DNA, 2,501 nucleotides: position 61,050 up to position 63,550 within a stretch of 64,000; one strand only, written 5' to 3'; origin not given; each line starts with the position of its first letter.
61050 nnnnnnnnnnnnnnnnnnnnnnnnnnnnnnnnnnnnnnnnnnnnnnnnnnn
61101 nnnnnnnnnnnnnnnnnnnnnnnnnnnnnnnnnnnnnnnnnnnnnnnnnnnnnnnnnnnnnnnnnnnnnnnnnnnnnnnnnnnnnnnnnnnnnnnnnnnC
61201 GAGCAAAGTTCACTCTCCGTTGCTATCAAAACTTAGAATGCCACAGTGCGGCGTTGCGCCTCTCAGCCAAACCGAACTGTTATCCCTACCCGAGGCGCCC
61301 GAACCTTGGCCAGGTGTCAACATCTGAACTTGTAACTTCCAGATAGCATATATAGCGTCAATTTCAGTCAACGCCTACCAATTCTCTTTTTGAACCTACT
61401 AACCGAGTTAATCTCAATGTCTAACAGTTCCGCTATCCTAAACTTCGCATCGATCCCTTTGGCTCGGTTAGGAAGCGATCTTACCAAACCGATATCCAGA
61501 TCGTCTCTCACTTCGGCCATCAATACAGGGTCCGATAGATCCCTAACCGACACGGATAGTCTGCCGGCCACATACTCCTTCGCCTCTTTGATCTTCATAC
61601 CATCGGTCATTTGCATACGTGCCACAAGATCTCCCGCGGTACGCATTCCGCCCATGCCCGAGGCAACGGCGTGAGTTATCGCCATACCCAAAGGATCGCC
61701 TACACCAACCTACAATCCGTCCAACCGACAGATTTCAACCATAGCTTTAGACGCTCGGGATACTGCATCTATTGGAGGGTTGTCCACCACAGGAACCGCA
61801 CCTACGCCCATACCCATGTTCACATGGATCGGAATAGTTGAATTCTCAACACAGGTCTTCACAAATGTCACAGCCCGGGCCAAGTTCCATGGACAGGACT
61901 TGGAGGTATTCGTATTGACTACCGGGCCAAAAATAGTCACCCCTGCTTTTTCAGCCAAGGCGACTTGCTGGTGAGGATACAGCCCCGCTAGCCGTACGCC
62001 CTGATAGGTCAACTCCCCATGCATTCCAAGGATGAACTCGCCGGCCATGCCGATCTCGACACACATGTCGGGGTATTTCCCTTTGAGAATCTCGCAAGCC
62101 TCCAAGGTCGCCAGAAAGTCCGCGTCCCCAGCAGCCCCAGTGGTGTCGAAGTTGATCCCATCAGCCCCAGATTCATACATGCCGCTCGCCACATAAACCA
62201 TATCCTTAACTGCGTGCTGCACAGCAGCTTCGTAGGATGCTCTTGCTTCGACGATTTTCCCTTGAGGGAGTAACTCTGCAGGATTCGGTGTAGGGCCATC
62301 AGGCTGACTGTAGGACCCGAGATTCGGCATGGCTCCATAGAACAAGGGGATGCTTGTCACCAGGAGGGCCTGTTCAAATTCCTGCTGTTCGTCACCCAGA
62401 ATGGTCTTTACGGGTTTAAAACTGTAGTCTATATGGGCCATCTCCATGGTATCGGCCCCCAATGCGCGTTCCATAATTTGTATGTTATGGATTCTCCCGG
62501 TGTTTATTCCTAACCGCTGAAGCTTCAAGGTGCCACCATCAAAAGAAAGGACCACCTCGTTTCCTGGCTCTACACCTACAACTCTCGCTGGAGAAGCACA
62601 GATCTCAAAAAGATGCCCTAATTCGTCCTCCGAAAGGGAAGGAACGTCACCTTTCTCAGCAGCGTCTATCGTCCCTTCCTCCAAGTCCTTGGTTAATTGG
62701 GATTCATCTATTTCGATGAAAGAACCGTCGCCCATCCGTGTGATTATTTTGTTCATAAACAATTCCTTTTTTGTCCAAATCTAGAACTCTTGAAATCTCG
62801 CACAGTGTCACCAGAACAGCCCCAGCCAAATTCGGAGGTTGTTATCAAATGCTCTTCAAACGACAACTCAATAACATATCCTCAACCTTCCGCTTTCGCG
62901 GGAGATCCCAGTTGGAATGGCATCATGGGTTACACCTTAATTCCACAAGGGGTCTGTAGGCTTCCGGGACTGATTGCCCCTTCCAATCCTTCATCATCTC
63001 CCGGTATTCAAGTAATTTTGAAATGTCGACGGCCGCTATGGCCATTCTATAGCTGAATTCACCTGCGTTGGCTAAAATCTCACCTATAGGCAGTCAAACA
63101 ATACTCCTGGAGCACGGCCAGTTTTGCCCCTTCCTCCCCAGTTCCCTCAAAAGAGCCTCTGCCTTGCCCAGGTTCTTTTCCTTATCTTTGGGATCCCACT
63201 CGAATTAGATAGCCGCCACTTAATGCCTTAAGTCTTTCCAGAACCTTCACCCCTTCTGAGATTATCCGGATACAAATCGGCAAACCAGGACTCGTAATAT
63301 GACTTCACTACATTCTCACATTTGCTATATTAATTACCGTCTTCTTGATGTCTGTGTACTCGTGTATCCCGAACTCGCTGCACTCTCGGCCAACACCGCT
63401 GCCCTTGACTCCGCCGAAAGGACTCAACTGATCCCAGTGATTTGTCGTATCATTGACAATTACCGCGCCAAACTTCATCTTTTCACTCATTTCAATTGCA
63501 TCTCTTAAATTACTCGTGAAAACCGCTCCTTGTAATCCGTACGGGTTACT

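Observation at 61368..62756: MtbB-family dimethylamine methyltransferase gene with a single in-frame amber codon at the pyrrolysine position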

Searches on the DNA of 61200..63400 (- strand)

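Call 18: build_rna_model(alignment_id=A2)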
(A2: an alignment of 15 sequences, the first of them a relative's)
Model R1 built from alignment A2 (15 sequences, 74 columns); structure: RNAalifold consensus.
model positions 73; base pairs 23; branch points 2; effective number of sequences 1.7; information 0.773 bits per position. Calibrated on 0.2 Mb of random sequence (short: E-values are rough).
structure used (alignment columns):
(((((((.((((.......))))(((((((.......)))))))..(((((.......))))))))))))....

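Call 20: search_with_rna_model(model_id=R1, source=window, filters=off, max_evalue=10)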
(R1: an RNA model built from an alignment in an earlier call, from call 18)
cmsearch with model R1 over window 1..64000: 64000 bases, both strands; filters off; matches with E-value up to 10: 6.
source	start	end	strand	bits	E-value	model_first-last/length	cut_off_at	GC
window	17546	17588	+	10.3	2.6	1-73/73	no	0.77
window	13037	13100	-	10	3.1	1-73/73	no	0.61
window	38607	38627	-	8.9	5.5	1-73/73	no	0.62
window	19446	19481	+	8.4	7.4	1-73/73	no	0.61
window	37815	37890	+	8.3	7.9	1-73/73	no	0.54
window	42022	42045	+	8.2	8.4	1-73/73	no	0.62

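Call 36: search_rna_families(source=window, start=61500, end=61800, threshold=gathering, show_alignments=1)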
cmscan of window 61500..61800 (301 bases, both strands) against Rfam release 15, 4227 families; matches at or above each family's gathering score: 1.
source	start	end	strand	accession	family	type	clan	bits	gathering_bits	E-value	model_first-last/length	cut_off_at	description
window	61613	61712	-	RF02509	PYLIS_2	Cis-reg;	-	89.4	36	7e-23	1-100/100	no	Pyrrolysine insertion sequence mtbB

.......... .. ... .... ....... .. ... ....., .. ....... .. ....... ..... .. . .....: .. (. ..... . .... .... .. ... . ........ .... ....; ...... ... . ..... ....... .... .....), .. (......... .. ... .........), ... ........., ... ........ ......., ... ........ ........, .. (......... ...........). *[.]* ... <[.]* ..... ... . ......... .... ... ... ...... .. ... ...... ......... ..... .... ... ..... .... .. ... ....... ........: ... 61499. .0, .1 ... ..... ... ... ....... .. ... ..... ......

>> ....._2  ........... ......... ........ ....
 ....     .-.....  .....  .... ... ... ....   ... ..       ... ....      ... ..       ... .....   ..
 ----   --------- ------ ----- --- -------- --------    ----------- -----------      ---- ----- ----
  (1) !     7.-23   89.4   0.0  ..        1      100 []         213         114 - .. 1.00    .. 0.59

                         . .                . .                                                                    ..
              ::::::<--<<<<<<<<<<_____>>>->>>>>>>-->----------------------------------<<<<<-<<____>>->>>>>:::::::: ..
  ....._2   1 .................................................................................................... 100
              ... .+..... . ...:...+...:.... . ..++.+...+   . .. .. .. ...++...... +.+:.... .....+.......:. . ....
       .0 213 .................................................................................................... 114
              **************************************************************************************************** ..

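Call 73: search_rna_families(source=window, start=61200, end=63400, threshold=evalue, max_evalue=1)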
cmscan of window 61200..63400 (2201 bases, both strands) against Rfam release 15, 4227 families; matches with E-value up to 1: 1.
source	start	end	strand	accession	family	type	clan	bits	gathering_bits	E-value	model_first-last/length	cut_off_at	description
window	61613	61712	-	RF02509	PYLIS_2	Cis-reg;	-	89.4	36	5.1e-22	1-100/100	no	Pyrrolysine insertion sequence mtbB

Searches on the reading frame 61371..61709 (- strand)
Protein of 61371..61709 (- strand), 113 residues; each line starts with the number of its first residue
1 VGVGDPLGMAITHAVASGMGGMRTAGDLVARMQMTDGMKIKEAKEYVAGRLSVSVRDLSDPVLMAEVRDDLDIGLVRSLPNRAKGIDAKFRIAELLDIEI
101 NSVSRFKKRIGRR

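Call 4: search_protein_families(library=pfam, proteins=[window:61371-61709:-])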
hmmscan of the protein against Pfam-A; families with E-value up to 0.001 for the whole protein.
seq(113 aa): 1 family
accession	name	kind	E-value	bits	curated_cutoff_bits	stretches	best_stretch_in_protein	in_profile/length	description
PF09505.15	Dimeth_Pyl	-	3.5e-46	158.2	25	1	1-108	355-462/463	Dimethylamine methyltransferase (Dimeth_PyL)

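Call 60: find_encoding_contigs(protein=window:61371-61685:-, flank=10000, max_places=6)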
Protein seq(105 aa) (105 aa): 1 contig read that carries it; 1 place shown.
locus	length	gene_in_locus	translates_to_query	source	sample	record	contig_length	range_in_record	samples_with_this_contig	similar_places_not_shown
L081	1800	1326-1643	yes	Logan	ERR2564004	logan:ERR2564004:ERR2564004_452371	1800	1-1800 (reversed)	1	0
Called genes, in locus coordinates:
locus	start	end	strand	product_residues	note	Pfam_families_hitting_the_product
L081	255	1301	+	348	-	PF09505:Dimeth_Pyl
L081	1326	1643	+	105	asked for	PF09505:Dimeth_Pyl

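Call 81: search_protein_representatives(protein=window:61371-61709:-)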
Query: 113 residues. Proteins with E-value up to 0.001 (for the whole library): 211; up to 1e-10: 111; up to 1e-30: 4. The best 150 are listed.
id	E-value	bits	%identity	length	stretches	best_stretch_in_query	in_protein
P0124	1.0e-39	151.4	67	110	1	3-109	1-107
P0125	1.3e-37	144.6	66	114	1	1-111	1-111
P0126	1.7e-32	128.2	68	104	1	9-110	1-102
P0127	1.6e-31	125.0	58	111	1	3-111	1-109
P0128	4.5e-30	120.4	69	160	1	1-87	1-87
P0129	6.0e-29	116.8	65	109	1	3-88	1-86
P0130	7.0e-29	116.6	55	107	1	7-111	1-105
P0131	1.0e-28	116.1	73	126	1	1-77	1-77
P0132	5.0e-28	113.8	60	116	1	7-111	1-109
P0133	3.4e-27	111.1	78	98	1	1-72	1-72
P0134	4.9e-27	110.7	55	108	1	3-106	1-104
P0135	1.7e-26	108.9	71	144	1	1-76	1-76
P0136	1.2e-25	106.2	66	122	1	1-86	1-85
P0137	2.0e-24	102.3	50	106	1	11-110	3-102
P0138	4.4e-24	101.2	61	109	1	26-110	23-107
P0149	4.6e-20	88.3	52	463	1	4-111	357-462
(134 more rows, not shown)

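Call 83: list_cluster_members(proteins=[P0149])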
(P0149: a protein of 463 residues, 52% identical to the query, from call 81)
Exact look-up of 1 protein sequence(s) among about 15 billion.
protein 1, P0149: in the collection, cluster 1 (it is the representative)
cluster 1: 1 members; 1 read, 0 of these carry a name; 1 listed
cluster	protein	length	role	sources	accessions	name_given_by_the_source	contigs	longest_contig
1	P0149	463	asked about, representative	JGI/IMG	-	-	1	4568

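Call 85: find_encoding_contigs(protein=P0149, flank=5000, max_places=2)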
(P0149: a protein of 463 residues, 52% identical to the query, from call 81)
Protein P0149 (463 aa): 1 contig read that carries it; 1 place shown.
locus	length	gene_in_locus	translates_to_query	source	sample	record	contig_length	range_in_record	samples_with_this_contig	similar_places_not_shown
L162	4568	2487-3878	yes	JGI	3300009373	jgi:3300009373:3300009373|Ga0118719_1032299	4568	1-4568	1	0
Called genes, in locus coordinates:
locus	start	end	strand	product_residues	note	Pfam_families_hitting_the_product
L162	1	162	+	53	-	?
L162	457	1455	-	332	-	PF01208:URO-D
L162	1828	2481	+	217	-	PF02607:B12-binding_2, PF02310:B12-binding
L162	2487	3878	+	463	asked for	PF09505:Dimeth_Pyl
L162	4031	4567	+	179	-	?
